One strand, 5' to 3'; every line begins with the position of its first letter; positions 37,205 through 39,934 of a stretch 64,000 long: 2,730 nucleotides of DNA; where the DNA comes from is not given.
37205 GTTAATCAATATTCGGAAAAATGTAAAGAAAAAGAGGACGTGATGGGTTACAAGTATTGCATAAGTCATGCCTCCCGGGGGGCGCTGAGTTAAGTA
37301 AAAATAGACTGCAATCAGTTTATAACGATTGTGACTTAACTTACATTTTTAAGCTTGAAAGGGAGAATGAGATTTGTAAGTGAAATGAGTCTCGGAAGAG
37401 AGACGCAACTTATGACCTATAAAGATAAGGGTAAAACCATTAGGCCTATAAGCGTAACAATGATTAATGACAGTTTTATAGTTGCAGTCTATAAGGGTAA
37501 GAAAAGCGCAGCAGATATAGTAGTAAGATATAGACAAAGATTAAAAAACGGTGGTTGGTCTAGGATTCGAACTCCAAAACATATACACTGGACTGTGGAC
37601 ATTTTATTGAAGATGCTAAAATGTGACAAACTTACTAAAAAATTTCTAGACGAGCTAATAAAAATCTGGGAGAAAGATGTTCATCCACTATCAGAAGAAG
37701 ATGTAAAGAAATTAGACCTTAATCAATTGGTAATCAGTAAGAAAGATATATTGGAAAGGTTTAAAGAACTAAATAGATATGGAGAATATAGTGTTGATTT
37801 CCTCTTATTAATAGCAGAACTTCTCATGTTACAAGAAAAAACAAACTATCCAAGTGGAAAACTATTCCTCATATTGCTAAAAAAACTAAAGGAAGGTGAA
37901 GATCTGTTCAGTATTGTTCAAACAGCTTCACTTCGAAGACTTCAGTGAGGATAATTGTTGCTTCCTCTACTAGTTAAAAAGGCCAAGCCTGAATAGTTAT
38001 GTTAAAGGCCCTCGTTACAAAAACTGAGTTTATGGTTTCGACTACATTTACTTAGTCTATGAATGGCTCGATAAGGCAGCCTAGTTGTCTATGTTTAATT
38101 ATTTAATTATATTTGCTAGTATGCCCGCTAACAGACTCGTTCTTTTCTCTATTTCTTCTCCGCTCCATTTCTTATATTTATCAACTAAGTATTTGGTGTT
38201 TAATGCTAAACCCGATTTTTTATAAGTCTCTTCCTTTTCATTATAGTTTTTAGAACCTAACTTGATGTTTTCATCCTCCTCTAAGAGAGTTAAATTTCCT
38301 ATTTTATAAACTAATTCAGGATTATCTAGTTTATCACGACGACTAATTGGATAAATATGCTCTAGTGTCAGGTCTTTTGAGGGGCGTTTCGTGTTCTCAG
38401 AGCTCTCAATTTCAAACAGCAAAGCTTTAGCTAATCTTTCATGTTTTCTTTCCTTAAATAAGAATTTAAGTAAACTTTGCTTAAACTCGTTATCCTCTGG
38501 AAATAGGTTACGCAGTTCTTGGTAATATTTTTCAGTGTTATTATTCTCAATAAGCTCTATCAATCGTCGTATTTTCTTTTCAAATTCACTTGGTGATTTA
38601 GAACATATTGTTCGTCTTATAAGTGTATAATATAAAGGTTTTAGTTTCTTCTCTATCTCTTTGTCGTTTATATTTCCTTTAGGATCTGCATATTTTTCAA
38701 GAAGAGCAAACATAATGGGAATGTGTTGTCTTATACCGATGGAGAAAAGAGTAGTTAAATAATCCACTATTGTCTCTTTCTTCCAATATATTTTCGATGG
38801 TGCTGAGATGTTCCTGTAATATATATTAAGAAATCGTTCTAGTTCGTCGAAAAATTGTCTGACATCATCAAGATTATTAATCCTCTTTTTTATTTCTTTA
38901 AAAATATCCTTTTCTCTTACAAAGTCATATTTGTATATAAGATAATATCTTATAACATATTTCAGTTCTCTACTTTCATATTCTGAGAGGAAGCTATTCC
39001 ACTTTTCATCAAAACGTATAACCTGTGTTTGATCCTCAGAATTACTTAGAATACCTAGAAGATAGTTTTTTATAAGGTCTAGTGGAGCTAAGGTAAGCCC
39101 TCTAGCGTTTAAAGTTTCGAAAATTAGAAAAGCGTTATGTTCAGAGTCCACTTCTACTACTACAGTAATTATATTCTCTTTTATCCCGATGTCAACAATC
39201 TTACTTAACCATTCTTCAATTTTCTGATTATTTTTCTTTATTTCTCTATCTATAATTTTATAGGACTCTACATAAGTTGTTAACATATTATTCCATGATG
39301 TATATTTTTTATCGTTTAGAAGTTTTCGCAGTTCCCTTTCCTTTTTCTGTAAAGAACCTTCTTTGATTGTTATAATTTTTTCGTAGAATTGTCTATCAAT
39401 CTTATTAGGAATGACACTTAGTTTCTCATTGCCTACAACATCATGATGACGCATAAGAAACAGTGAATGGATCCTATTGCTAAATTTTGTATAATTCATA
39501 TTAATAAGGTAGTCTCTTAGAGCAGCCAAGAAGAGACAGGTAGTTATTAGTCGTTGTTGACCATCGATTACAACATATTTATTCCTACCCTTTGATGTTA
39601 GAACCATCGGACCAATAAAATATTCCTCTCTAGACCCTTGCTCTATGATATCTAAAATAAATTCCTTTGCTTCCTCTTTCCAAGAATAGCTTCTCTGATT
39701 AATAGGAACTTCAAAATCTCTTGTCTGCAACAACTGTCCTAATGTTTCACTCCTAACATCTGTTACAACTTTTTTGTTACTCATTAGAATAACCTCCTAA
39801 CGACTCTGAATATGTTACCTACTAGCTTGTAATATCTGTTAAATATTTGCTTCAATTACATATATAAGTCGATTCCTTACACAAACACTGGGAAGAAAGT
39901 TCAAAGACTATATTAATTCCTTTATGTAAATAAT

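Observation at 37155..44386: Two low-GC defense islets interleaved with three tRNA genes (Ile, Asp, Tyr)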

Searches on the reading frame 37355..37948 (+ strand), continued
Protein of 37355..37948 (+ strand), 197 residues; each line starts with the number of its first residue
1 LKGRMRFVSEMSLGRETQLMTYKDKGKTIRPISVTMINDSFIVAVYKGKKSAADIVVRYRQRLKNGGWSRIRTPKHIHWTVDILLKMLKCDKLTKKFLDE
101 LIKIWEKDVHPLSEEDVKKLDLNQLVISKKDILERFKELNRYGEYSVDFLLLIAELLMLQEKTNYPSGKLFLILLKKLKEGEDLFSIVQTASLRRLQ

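Call 71: find_encoding_contigs(protein=P0368, flank=6000, max_places=2)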
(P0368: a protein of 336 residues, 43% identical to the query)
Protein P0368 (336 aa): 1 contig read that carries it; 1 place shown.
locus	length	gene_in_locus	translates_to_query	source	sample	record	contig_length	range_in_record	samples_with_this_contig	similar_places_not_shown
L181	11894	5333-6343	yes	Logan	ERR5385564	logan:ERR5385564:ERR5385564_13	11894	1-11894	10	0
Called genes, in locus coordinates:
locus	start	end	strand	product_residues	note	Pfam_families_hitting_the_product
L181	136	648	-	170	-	-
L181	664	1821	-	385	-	PF14657:Arm-DNA-bind_4, PF14659:Phage_int_SAM_3, PF22022:Phage_int_M (faint), PF00589:Phage_integrase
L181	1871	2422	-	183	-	PF01381:HTH_3, PF12844:HTH_19 (weak), PF13443:HTH_26 (weak)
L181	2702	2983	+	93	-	-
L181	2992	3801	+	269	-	PF06970:RepA_N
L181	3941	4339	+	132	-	-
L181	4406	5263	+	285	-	PF02086:MethyltransfD12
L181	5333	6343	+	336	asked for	-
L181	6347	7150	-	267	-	PF01555:N6_N4_Mtase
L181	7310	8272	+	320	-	PF08279:HTH_11 (weak), PF13280:WYL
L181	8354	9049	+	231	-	PF02976:MutH (weak)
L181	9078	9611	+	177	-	-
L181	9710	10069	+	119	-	-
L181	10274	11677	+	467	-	-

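Call 91: search_protein_families(library=pfam, alignment_id=A1, max_evalue=1)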
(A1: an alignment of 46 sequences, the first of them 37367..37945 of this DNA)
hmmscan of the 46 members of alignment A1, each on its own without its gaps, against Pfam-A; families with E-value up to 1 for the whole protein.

A. member 1, window:37367-37945:+ (193 aa): 0 families

B. families by the number of members that match (of 46 scanned): 24 families
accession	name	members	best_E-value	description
PF01986.22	DUF123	2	0.09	Domain of unknown function DUF123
PF19241.4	DUF5891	1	0.00061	Family of unknown function (DUF5891)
PF21259.3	Rgg_C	1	0.0037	HTH-type transcriptional regulator Rgg, C-terminal domain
PF08708.16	PriCT_1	1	0.0055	Primase C terminal 1 (PriCT-1)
PF18904.5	DUF5660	1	0.012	Domain of unknown function (DUF5660)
PF03135.19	CagE_TrbE_VirB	1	0.028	CagE, TrbE, VirB family, component of type IV transporter system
PF17971.7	LIFR_D2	1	0.04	Leukemia inhibitory factor receptor D2 domain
PF12530.14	DUF3730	1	0.073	Focadhesin/RST1, DUF3730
PF01231.23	IDO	1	0.085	Indoleamine 2,3-dioxygenase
PF16489.11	GAIN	1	0.088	GPCR-Autoproteolysis INducing (GAIN) domain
PF14581.11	SseB_C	1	0.09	SseB protein C-terminal domain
PF18013.6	Phage_lysozyme2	1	0.093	Phage tail lysozyme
PF15036.11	IL34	1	0.099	Interleukin 34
PF00494.24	SQS_PSY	1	0.1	Squalene/phytoene synthase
PF24988.1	NEW1_HB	1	0.11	NEW1 helical bundle domain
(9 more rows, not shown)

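Call 102: find_related_loci(query=window:37367-37945:+, collection=viral_contigs, flank=6000)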
Query window:37367-37945:+ (193 aa) in viral_contigs; peptide patterns used: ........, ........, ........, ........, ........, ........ (x = any residue, [..] = any of these).
16 stretches matched a pattern, but none encodes a relative of the query by tblastn (E <= 1e-3).

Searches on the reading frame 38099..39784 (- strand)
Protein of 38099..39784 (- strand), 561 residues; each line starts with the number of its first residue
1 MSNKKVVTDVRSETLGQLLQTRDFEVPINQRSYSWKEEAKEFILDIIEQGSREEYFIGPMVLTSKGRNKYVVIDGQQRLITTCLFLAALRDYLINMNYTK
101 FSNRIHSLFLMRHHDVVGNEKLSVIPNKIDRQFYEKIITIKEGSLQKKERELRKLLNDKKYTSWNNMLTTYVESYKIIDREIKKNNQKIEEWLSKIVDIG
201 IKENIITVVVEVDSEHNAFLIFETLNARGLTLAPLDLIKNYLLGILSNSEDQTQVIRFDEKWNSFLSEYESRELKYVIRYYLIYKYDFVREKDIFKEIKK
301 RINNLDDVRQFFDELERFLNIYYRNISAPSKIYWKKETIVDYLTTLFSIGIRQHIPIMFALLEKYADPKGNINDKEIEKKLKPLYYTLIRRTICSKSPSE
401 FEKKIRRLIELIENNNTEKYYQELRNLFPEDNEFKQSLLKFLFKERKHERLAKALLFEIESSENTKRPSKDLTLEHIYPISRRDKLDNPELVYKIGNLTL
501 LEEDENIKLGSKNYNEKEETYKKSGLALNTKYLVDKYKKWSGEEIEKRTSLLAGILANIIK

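Call 8: search_protein_families(library=pfam, proteins=[window:38099-39784:-], max_evalue=0.01)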
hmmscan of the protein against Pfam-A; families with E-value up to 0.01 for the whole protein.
window:38099-39784:- (561 aa): 2 families
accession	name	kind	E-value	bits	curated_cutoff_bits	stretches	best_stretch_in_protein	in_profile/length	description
PF03235.19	GmrSD_N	-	7.1e-33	114.8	33.2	1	16-243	2-199/199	GmrSD restriction endonuclease, N-terminal domain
PF07510.16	GmrSD_C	-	1.7e-18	67.3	23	1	428-553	1-136/138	GmrSD restriction endonucleases, C-terminal domain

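Call 9: search_protein_families(library=padloc, proteins=[window:38099-39784:-], max_evalue=0.01)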
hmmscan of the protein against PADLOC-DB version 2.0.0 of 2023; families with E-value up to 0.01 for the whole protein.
window:38099-39784:- (561 aa): 25 families
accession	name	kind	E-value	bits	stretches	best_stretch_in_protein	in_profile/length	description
PDLC04155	HEC-06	-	1.3e-89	299.2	1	10-557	7-555/562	-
PDLC04157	HEC-06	-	4.1e-87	291.1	1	8-557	7-552/558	-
PDLC04154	HEC-06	-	1.2e-85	286.4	1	6-559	5-563/569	-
PDLC02687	Orf5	-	1.4e-72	243.2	1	13-544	6-542/543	Orf5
PDLC02700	Orf5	-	7.6e-68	227.6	1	15-556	3-551/555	Orf5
PDLC02693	Orf5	-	4.2e-65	218.8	1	20-558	5-540/543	Orf5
PDLC04156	HEC-06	-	4.6e-38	129.1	1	21-544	18-544/562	-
PDLC02695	Orf5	-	2.1e-37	126.8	2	12-304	7-313/601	Orf5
PDLC02691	Orf5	-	1e-34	118.1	1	19-557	17-576/579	Orf5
PDLC02701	Orf5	-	5.1e-33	112.4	2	24-303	20-308/596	Orf5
PDLC02699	Orf5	-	2.7e-31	106.9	1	24-541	1-526/530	Orf5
PDLC02698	Orf5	-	3.3e-27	93.4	1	23-552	19-563/573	Orf5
PDLC02692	Orf5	-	8.4e-21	72.3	1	23-559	7-555/558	Orf5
PDLC02690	Orf5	-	4.3e-19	66.8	1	21-548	7-517/531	Orf5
PDLC02686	Orf5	-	3.8e-18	63.3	1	21-315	18-307/566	Orf5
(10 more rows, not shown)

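Call 12: find_encoding_contigs(protein=window:38099-39784:-, flank=10000, max_places=6)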
Protein window:38099-39784:- (561 aa): 2 contigs read that carry it; 1 place shown.
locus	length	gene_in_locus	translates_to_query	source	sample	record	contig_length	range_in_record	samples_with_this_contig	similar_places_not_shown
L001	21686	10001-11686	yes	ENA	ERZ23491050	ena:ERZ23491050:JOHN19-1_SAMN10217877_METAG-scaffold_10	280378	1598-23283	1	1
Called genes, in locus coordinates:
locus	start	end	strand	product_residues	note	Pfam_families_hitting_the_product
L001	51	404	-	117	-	-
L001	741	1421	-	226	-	PF00696:AA_kinase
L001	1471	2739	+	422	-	PF03463:eRF1_1, PF03464:eRF1_2, PF18854:baeRF_family10 (weak), PF18859:acVLRF1, PF03465:eRF1_3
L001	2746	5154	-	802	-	PF00133:tRNA-synt_1, PF09334:tRNA-synt_1g, PF08264:Anticodon_1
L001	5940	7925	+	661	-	PF28527:DUF8425, PF07728:AAA_5, PF28529:McrB_lid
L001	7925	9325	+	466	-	PF10117:McrBC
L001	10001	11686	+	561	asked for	PF03235:GmrSD_N, PF07510:GmrSD_C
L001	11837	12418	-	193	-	-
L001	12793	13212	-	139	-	PF04027:DUF371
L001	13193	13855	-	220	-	PF01135:PCMT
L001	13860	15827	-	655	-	PF17214:KH_TffA, PF00753:Lactamase_B, PF16661:Lactamase_B_6, PF23023:Anti-Pycsar_Apyc1 (weak), PF10996:Beta-Casp, PF07521:RMMBL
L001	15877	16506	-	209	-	PF00227:Proteasome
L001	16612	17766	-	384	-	PF01896:DNA_primase_S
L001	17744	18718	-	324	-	PF26466:DNA_primase_lrg_N (faint), PF04104:DNA_primase_lrg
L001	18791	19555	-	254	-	PF00705:PCNA_N (weak), PF02747:PCNA_C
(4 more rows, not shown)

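Call 28: find_homologous_proteins(query=window:38099-39784:-, max_evalue=0.00001)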
Query window:38099-39784:- (561 aa): 1318 proteins with E <= 0.00001 among 8000 candidates; the best 120 are listed.
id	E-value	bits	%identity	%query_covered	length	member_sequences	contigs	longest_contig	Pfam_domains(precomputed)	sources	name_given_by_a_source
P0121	0.0e+0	1221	100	100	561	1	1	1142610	PF07510.17,PF03235.20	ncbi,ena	-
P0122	1.8e-121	425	42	99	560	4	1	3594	PF07510.17,PF03235.20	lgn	-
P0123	9.7e-116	406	42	99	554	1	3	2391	PF07510.17,PF03235.20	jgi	-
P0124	2.7e-110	388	42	98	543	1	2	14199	PF07510.17,PF03235.20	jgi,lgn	-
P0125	8.7e-104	366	39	98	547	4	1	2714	PF07510.17,PF03235.20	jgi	-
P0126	1.4e-101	359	38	96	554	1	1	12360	PF07510.17,PF03235.20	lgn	-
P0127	2.7e-78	282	34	99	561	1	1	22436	PF07510.17,PF03235.20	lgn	-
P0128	4.7e-77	278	33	98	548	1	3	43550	PF07510.17,PF03235.20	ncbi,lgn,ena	ncbi:MAG: DUF262 domain-containing HNH endonuclease family protein [Nanoarchaeota archaeon]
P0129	5.1e-59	219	32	95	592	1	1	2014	PF07510.17,PF03235.20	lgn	-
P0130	1.3e-47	181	31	97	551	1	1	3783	PF07510.17,PF03235.20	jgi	-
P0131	5.1e-47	179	31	88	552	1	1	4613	PF07510.17,PF03235.20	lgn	-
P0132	4.2e-46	176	31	96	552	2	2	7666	PF07510.17,PF03235.20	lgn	-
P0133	7.5e-45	172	30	96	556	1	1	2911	PF07510.17,PF03235.20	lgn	-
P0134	1.1e-43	168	30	99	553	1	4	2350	PF07510.17,PF03235.20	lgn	-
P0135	1.5e-42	164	28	96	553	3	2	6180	PF07510.17,PF03235.20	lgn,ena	-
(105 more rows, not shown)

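Call 30: find_encoding_contigs(protein=P0124, flank=8000, max_places=3)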
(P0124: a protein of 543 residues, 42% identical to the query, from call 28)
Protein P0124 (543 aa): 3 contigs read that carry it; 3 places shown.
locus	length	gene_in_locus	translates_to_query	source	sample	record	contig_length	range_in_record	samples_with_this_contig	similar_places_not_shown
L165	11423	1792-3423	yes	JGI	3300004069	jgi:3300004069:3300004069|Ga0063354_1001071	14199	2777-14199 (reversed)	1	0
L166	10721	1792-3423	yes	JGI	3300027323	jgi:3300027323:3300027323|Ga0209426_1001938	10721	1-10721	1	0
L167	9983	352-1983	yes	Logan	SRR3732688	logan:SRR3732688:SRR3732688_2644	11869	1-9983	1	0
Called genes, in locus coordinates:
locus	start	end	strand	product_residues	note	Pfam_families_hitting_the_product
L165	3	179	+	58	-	?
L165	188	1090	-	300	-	PF01087:GalP_UDP_transf, PF16268:DUF4921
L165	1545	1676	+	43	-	-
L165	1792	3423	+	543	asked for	PF03235:GmrSD_N, PF07510:GmrSD_C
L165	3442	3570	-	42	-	-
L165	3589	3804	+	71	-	-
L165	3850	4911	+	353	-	-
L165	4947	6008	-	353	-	PF13593:SBF_like, PF01758:SBF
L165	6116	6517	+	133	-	PF01022:HTH_5, PF12840:HTH_20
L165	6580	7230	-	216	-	-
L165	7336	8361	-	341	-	PF27245:AF_0692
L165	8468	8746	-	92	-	-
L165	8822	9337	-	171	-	PF01047:MarR (faint), PF24034:DUF7343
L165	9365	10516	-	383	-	PF01053:Cys_Met_Meta_PP, PF06838:Met_gamma_lyase (faint), PF00155:Aminotran_1_2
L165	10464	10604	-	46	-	-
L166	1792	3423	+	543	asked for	PF03235:GmrSD_N, PF07510:GmrSD_C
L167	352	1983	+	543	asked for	PF03235:GmrSD_N, PF07510:GmrSD_C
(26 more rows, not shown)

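Call 44: search_protein_families(library=ncbifam, proteins=[window:38099-39784:-], max_evalue=0.01)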
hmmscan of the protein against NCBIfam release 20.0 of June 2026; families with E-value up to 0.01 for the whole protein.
window:38099-39784:- (561 aa): 1 family
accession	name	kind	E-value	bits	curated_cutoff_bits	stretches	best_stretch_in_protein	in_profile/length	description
NF033542.1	transpos_IS110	equivalog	0.0011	18.2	140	1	88-194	128-212/343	IS110 family RNA-guided transposase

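Call 81: search_solved_structures(query=window:38102-39784:-, max_evalue=0.01)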
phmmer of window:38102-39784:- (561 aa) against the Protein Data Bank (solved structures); distinct sequences matched with E-value up to 0.01: 1.
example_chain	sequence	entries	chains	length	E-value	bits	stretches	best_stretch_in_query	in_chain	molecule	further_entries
9jfl_B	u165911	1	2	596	7.8e-17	64.4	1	15-551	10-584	DUF262 domain-containing protein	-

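Call 101: find_related_loci(query=window:38099-39784:-, collection=viral_contigs, flank=6000)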
Query window:38099-39784:- (561 aa) in viral_contigs; peptide patterns used: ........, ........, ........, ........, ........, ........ (x = any residue, [..] = any of these).
17 stretches matched a pattern, but none encodes a relative of the query by tblastn (E <= 1e-3).
